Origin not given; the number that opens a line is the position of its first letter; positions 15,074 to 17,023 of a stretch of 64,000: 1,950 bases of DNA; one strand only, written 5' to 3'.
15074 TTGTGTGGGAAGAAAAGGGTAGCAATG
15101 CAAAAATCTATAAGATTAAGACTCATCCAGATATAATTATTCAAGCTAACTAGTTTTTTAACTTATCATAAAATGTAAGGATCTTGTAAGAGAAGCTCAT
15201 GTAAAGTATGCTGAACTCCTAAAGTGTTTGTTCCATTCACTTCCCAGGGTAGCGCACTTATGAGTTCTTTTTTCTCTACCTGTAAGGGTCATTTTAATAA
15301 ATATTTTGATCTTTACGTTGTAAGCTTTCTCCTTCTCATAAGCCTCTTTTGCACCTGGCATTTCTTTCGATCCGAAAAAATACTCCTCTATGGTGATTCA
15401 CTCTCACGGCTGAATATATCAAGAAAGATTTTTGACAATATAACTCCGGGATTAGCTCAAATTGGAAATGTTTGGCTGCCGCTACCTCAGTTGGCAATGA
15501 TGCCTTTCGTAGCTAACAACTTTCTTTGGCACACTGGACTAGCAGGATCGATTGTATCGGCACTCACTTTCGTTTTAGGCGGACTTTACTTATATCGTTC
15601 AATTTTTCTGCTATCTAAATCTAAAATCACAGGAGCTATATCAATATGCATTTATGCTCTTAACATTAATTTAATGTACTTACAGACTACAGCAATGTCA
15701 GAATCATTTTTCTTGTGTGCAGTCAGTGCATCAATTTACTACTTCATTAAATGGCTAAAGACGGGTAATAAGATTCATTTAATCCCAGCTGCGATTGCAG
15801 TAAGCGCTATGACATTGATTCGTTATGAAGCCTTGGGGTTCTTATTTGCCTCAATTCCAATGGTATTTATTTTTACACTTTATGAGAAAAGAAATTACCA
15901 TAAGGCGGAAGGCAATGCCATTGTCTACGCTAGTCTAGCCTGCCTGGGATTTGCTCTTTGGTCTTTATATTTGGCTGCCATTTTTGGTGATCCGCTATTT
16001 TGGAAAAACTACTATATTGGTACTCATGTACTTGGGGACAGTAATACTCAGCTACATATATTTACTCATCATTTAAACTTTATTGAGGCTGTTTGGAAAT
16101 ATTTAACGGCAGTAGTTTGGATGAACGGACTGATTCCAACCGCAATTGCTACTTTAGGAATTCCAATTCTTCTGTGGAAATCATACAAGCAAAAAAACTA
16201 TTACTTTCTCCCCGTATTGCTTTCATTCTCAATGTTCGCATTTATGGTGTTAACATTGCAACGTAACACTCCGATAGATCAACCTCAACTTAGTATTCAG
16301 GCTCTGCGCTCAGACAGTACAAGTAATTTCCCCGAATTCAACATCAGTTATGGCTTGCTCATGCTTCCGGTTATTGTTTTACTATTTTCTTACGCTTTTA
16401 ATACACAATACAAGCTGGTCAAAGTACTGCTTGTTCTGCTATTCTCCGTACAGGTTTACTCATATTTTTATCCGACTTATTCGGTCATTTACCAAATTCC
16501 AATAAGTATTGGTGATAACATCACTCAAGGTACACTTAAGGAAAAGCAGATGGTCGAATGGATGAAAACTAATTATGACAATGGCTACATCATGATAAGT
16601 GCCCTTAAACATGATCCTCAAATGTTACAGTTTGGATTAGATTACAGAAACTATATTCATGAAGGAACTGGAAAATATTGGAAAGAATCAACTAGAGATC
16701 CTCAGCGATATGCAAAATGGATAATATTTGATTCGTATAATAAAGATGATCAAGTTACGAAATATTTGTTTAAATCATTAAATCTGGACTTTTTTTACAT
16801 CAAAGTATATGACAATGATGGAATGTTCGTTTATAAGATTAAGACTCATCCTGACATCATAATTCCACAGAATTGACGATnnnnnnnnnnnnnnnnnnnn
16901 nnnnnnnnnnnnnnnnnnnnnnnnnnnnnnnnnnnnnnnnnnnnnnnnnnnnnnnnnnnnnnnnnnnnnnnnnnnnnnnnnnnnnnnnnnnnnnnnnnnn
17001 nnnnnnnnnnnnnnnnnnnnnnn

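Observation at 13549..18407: Tandem triplication of a GT-C-like polytopic membrane glycosyltransferase candidate at the end of the glycan island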

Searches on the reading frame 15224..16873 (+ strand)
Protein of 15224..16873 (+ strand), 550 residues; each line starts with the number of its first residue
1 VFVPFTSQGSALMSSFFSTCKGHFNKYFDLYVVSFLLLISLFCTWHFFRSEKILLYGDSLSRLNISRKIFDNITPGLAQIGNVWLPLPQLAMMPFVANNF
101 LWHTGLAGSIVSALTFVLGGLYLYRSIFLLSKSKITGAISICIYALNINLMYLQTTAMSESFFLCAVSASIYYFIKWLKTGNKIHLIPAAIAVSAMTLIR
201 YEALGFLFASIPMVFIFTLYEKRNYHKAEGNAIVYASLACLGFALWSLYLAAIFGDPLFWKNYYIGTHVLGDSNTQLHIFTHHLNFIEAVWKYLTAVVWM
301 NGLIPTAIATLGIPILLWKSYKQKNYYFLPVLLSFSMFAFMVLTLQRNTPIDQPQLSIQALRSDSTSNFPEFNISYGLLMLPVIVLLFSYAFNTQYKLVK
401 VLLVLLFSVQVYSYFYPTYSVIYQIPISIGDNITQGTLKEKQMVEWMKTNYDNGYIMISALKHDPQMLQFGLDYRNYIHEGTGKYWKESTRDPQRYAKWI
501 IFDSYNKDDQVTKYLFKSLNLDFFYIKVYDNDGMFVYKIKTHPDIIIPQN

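Call 6: search_protein_families(library=pfam, proteins=[window:15224-16873:+], max_evalue=1)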
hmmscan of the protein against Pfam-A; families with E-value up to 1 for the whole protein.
window:15224-16873:+ (550 aa): 2 families
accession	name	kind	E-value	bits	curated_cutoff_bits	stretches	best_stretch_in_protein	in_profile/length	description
PF13231.12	PMT_2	-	0.00065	20.4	26.1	1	105-222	21-136/160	Dolichyl-phosphate-mannose-protein mannosyltransferase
PF10528.15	GLEYA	-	0.02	15.7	26.2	1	407-453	1-47/91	GLEYA domain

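Call 7: search_protein_families(library=ncbifam, proteins=[window:15224-16873:+], max_evalue=1)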
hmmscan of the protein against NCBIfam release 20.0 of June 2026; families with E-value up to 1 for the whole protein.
window:15224-16873:+ (550 aa): 0 families

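Call 11: find_homologous_proteins(query=window:15224-16873:+)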
Query window:15224-16873:+ (550 aa): 187 proteins with E <= 0.001 among 8000 candidates; the best 120 are listed.
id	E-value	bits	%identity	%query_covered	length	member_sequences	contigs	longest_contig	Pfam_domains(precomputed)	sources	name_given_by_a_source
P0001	0.0e+0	1218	100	98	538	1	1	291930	-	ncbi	-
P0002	3.6e-228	777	65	97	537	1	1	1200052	-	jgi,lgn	jgi:hypothetical protein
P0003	2.5e-224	764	64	95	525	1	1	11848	-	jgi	-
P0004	5.3e-224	763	64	91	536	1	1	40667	-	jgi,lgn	-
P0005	8.7e-222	756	63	95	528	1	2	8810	-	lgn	-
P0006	3.9e-220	750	62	95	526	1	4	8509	-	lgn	-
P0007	6.7e-220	750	62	95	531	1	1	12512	-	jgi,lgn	-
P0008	1.8e-217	742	61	96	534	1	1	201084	-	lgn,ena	-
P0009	9.8e-217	739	61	95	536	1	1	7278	-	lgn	-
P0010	1.1e-213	729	61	95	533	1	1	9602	-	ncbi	-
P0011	1.3e-210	719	58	97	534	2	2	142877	-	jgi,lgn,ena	-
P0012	8.9e-210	716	60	94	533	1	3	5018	-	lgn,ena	-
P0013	2.4e-206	705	62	88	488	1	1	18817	-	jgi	jgi:hypothetical protein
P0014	3.1e-198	678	56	95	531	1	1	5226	-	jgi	jgi:hypothetical protein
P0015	3.7e-197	674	58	91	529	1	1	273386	-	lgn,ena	-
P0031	9.5e-173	594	52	95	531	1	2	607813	-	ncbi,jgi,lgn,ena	-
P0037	6.2e-165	568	50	98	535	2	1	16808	PF13231.13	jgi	jgi:hypothetical protein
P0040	4.1e-163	562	48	93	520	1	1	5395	PF13231.13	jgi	jgi:hypothetical protein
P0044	1.5e-161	557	52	91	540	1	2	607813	PF13231.13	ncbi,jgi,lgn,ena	-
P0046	1.0e-160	554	51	92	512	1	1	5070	PF13231.13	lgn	-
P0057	1.3e-157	544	49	94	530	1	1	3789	PF13231.13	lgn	-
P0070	1.6e-152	527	47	93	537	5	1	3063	PF13231.13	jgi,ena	-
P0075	1.7e-151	524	48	93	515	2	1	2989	PF13231.13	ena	-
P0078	3.9e-151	523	47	95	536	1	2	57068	PF13231.13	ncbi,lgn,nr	ncbi:MAG TPA: hypothetical protein VLF93_07850 [Candidatus Saccharimonadales bacterium]|nr:hypotheti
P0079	4.2e-151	522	47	93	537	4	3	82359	PF13231.13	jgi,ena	-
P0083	1.4e-150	521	48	94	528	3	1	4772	PF13231.13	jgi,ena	-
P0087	4.1e-150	519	46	95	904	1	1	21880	PF00150.25,PF26410.1,PF13231.13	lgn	-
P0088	6.0e-150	519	47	98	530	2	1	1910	PF13231.13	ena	-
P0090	6.6e-150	519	48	93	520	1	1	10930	PF13231.13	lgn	-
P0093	4.9e-149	516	47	94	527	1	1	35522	PF13231.13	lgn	-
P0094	5.4e-149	516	47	91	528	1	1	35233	PF13231.13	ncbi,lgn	-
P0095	8.5e-149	515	48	90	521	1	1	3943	PF13231.13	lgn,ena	-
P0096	9.0e-149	515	47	94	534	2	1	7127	PF13231.13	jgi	jgi:hypothetical protein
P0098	5.7e-148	512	48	95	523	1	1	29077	PF13231.13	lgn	-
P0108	6.1e-146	505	49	89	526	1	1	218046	PF13231.13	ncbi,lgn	-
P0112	2.6e-145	503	48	93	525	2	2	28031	PF13231.13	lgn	-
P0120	5.4e-142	492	46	95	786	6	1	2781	PF26410.1,PF13231.13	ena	-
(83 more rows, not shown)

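Call 16: search_solved_structures(query=A2, max_evalue=10, show_alignments=3)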
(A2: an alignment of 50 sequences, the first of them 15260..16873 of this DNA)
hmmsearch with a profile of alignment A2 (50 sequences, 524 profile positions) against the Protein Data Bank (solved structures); distinct sequences matched with E-value up to 10: 0.

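Call 17: find_encoding_contigs(protein=P0001, flank=10000, max_places=3)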
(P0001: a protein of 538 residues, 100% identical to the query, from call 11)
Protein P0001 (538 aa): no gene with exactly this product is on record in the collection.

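Call 19: find_encoding_contigs(protein=P0002, flank=10000, max_places=2)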
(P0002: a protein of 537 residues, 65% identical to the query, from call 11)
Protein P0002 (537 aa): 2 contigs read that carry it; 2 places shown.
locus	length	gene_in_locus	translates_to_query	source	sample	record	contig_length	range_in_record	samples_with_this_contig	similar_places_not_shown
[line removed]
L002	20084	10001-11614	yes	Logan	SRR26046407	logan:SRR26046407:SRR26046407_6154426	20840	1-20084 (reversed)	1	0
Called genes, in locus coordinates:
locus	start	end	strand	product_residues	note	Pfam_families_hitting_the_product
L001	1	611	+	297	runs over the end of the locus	-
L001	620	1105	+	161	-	-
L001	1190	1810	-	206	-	-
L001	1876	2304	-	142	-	-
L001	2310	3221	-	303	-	-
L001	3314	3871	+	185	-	-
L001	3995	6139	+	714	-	PF00535:Glycos_transf_2, PF10111:Glyco_tranf_2_2 (weak), PF13506:Glyco_transf_21 (faint), PF00535:Glycos_transf_2, PF13641:Glyco_tranf_2_3, PF13632:Glyco_trans_2_3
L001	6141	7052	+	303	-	PF00535:Glycos_transf_2, PF13641:Glyco_tranf_2_3, PF13632:Glyco_trans_2_3 (faint)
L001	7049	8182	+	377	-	PF20706:GT4-conflict (weak), PF00534:Glycos_transf_1, PF13692:Glyco_trans_1_4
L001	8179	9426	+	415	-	PF04230:PS_pyruv_trans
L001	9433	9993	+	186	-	PF00132:Hexapep, PF14602:Hexapep_2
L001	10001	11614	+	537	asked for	-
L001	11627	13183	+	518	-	-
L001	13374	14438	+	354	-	-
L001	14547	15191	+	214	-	-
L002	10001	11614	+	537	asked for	-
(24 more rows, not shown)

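Call 20: find_encoding_contigs(protein=P0031, flank=10000, max_places=2)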
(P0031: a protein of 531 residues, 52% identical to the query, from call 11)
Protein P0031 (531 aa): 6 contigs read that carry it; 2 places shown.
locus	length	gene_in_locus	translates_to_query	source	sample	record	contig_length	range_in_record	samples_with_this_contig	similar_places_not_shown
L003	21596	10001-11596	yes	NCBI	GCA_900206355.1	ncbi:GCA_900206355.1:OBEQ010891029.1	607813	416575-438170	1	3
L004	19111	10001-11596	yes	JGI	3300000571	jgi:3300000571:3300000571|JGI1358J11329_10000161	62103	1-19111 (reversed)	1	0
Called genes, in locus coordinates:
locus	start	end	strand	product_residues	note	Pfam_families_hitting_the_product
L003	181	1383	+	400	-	PF13620:CarboxypepD_reg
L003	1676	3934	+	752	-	PF00535:Glycos_transf_2, PF10111:Glyco_tranf_2_2 (weak), PF13506:Glyco_transf_21 (weak), PF13641:Glyco_tranf_2_3 (weak), PF00535:Glycos_transf_2, PF13641:Glyco_tranf_2_3, PF13632:Glyco_trans_2_3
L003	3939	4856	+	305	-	PF00535:Glycos_transf_2, PF13641:Glyco_tranf_2_3, PF13632:Glyco_trans_2_3 (weak)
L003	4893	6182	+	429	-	PF04230:PS_pyruv_trans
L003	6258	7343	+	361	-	PF00534:Glycos_transf_1, PF13692:Glyco_trans_1_4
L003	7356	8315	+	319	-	PF00535:Glycos_transf_2, PF13641:Glyco_tranf_2_3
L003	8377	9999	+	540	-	PF13231:PMT_2 (weak)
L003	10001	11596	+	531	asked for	-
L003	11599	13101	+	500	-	-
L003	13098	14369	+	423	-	PF13620:CarboxypepD_reg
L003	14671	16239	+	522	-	PF00535:Glycos_transf_2, PF13641:Glyco_tranf_2_3, PF13632:Glyco_trans_2_3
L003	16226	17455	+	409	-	PF13439:Glyco_transf_4, PF13579:Glyco_trans_4_4, PF20706:GT4-conflict, PF00534:Glycos_transf_1, PF13692:Glyco_trans_1_4, PF13524:Glyco_trans_1_2 (weak)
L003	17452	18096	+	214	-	PF13489:Methyltransf_23 (weak), PF13649:Methyltransf_25 (weak), PF13847:Methyltransf_31 (weak), PF08241:Methyltransf_11, PF08242:Methyltransf_12 (weak)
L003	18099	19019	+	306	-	PF00535:Glycos_transf_2, PF10111:Glyco_tranf_2_2 (weak), PF13641:Glyco_tranf_2_3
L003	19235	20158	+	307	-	PF00535:Glycos_transf_2, PF13641:Glyco_tranf_2_3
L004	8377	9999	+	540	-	PF13231:PMT_2 (weak)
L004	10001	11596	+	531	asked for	-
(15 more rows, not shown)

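Call 24: predict_structure(alignment_id=A2)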
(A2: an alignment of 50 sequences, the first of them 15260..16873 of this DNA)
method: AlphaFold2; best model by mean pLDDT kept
length: 538 residues; sequences in the alignment: 50
mean_pLDDT: 91.4   pTM: 0.92
mean pLDDT of the five models: 91.4, 91.4, 89.4, 89.3, 87.7
residues with pLDDT >= 90: 413; 70-90: 94; 50-70: 30; < 50: 1
segments of 3 or more residues with pLDDT < 50: none
pLDDT, mean of each block of 10 residues (from residue 1): 91 94 98 91 80 91 82 84 94 94 98 97 95 97 91 98 97 98 95 97 98 98 98 91 83 62 65 92 97 97 96 95 96 86 94 81 92 96 91 94 92 79 76 96 94 90 93 95 97 93 93 97 97 80
secondary structure, 60 per line:
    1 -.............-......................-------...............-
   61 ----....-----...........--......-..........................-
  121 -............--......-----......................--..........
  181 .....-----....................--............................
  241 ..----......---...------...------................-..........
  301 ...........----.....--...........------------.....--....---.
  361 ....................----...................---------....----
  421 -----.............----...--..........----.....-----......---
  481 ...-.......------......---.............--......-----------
elements in order: H2-14 H16-37 H45-59 H65-68 H74-84 H87-92 H94-119 H122-133 H136-141 H147-168 H171-185 H191-210 H213-242 H247-252 E256-258 E265-267 H274-289 H291-311 H316-320 H323-333 H346-350 H353-356 H360-380 H385-403 H413-416 H426-438 E443-445 H448-457 H472-477 E485-491 H498-503 H507-512 E513-519 E522-527

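Call 27: fold_search(model_id=the predicted structure, library=pdb)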
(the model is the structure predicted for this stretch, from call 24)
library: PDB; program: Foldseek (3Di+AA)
matches with E <= 10: 234; with E <= 0.001: 18
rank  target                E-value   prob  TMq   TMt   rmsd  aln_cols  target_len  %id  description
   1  7oci_F                8.6e-06  1.00  0.46  0.40  12.9       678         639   10  Cryo-EM structure of yeast Ost6p containing oligosaccharyltransferase complex (released 2022-02-16)
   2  8age_A                9.8e-06  1.00  0.46  0.40  11.8       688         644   10  Structure of yeast oligosaccharylransferase complex with acceptor peptide bound (released 2022-12-07)
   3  9s6t_A                1.0e-05  1.00  0.51  0.56   7.6       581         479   12  Ternary cryo-EM structure of chicken ALG12 with Dol25-PP-GlcNAc2Man7, Dol25-P-Man, and Fab (released 2026-03-18)
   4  7zli_A                1.2e-05  1.00  0.45  0.38  10.4       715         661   10  Cryo-EM structure of C-mannosyltransferase CeDPY19, in complex with Dol25-P-Man and bound to CMT2-Fab and anti-Fab nan (released 2023-01-11)
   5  7zlg_A                1.7e-05  1.00  0.46  0.39  10.7       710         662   10  Cryo-EM structure of C-mannosyltransferase CeDPY19, in complex with acceptor peptide and bound to CMT2-Fab and anti-Fa (released 2023-01-11)
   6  9s6u_A                1.9e-05  1.00  0.45  0.45   9.3       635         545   10  Ternary cryo-EM structure of human ALG9 with Dol25-PP-GlcNAc2Man8, Dol25-P-Man and Fab (released 2026-03-18)
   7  7zlh_A                2.0e-05  1.00  0.44  0.38  11.5       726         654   11  Cryo-EM structure of C-mannosyltransferase CeDPY19, in apo state, bound to CMT2-Fab and anti-Fab nanobody (released 2023-01-11)
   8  9s6s_A                2.9e-05  1.00  0.44  0.43   9.9       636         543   12  Ternary cryo-EM structure of human ALG9 with Dol25-PP-GlcNAc2Man6, Dol25-P-Man and Fab (released 2026-03-18)
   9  6gxc_A                3.7e-05  1.00  0.50  0.40   8.6       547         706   11  Bacterial oligosaccharyltransferase PglB in complex with an inhibitory peptide and a reactive lipid-linked oligosaccha (released 2018-11-14)
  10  8agb_A                6.0e-05  1.00  0.46  0.40  13.3       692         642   12  Structure of yeast oligosaccharylransferase complex with lipid-linked oligosaccharide bound (released 2022-12-07)
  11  8b6l_I                1.0e-04  1.00  0.46  0.38  12.7       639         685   10  Subtomogram average of the human Sec61-TRAP-OSTA-translocon (released 2022-12-07)
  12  6ezn_F                1.1e-04  1.00  0.46  0.40  13.3       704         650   10  Cryo-EM structure of the yeast oligosaccharyltransferase (OST) complex (released 2018-01-17)
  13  5ogl_A                1.2e-04  1.00  0.48  0.39   8.8       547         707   11  Structure of bacterial oligosaccharyltransferase PglB in complex with an acceptor peptide and an lipid-linked oligosac (released 2017-10-25)
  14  6c26_A                1.2e-04  1.00  0.46  0.40  13.1       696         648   11  The Cryo-EM structure of a eukaryotic oligosaccharyl transferase complex (released 2018-01-31)
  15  6ftg_5                1.3e-04  1.00  0.53  0.45  11.8       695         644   10  Subtomogram average of OST-containing ribosome-translocon complexes from canine rough microsomal membranes (released 2018-03-21)
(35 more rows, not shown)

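Call 30: find_related_loci(query=A2, collection=genome_contigs, flank=10000)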
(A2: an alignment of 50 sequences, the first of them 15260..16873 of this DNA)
Query A2 (538 aa) in genome_contigs; peptide patterns used: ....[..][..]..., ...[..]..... (x = any residue, [..] = any of these).
304 stretches matched a pattern; 295 encode a relative of the query (tblastn E <= 1e-3); the best 80 are kept; 78 distinct loci.
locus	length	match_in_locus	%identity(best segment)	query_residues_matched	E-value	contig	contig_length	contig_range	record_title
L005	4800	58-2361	62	6-535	0e+0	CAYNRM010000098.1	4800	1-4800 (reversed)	MAG TPA_asm: uncultured Gammaproteobacteria bacterium isolate SRP128246_co1_67 genome assembly, contig: NODE_50485_lengt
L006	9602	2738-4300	61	14-533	0e+0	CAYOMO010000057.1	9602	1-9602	MAG TPA_asm: uncultured Gammaproteobacteria bacterium isolate SRP292972_co1_31 genome assembly, contig: NODE_2954_length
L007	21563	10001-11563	57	4-528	0e+0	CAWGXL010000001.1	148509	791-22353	MAG: uncultured bacterium isolate MFD09206.bin.2.20 genome assembly, contig: contig_2468, whole genome shotgun sequence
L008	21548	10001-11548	51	17-535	2e-166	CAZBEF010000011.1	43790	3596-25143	MAG TPA_asm: uncultured Gammaproteobacteria bacterium isolate SRP278252_co2_430 genome assembly, contig: NODE_1499_lengt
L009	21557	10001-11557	48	13-535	2e-156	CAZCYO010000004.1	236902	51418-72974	MAG TPA_asm: uncultured Gammaproteobacteria bacterium isolate SRP278252_co1_715 genome assembly, contig: NODE_26_length_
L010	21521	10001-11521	48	20-531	3e-155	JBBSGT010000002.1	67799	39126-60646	MAG: Candidatus Levyibacteriota bacterium isolate LS2_sbin.47 LS2_sbin.47_K_1106253_L_67799_cov_18.1560, whole genome sh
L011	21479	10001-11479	47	34-533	6e-154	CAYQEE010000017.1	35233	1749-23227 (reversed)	MAG TPA_asm: uncultured Gammaproteobacteria bacterium isolate SRP272529_co2_240 genome assembly, contig: NODE_1764_lengt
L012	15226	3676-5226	45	14-531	2e-145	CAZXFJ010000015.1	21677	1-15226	MAG TPA_asm: uncultured Gammaproteobacteria bacterium isolate SRP292972_co1_15 genome assembly, contig: NODE_1124_length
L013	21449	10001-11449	49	40-531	8e-143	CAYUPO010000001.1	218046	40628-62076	MAG TPA_asm: uncultured Gammaproteobacteria bacterium isolate SRP286056_co1_297 genome assembly, contig: NODE_22_length_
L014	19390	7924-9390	47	34-531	2e-139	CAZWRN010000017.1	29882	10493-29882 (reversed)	MAG TPA_asm: uncultured Gammaproteobacteria bacterium isolate binchicken_co105_146 genome assembly, contig: NODE_1905_le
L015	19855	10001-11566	45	16-537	6e-139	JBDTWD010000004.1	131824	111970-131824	MAG: Candidatus Woesebacteria bacterium isolate cluster3_bin.83 NODE_168_length_131824_cov_12.440164, whole genome shotg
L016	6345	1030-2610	45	11-538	3e-138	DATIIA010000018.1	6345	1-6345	MAG TPA_asm: Candidatus Andersenbacteria bacterium isolate SMAG_U15652 k141_126636, whole genome shotgun sequence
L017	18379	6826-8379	47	18-533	3e-141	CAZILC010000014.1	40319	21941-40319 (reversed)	MAG TPA_asm: uncultured Gammaproteobacteria bacterium isolate SRP200132_co1_59 genome assembly, contig: NODE_1628_length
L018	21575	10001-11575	45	8-535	6e-134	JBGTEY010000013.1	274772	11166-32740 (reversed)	MAG: Patescibacteria group bacterium isolate JTS-RE179 k141_3005249, whole genome shotgun sequence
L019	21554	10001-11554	45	14-536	3e-132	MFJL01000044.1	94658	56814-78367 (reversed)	MAG: Candidatus Gottesmanbacteria bacterium RIFCSPHIGHO2_02_FULL_39_11 rifcsphigho2_02_scaffold_877, whole genome shotgu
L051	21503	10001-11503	29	23-531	4e-67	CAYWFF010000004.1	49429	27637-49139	MAG TPA_asm: uncultured Gammaproteobacteria bacterium isolate SRP193661_co1_213 genome assembly, contig: NODE_766_length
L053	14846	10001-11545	29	9-531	3e-67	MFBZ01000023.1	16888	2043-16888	MAG: Candidatus Curtissbacteria bacterium RIFCSPLOWO2_12_FULL_41_16 rifcsplowo2_12_scaffold_6117, whole genome shotgun s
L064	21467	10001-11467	30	3-506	2e-66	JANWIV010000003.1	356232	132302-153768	MAG: Candidatus Microgenomates bacterium isolate CRAIB_MAG50 c_000000048435, whole genome shotgun sequence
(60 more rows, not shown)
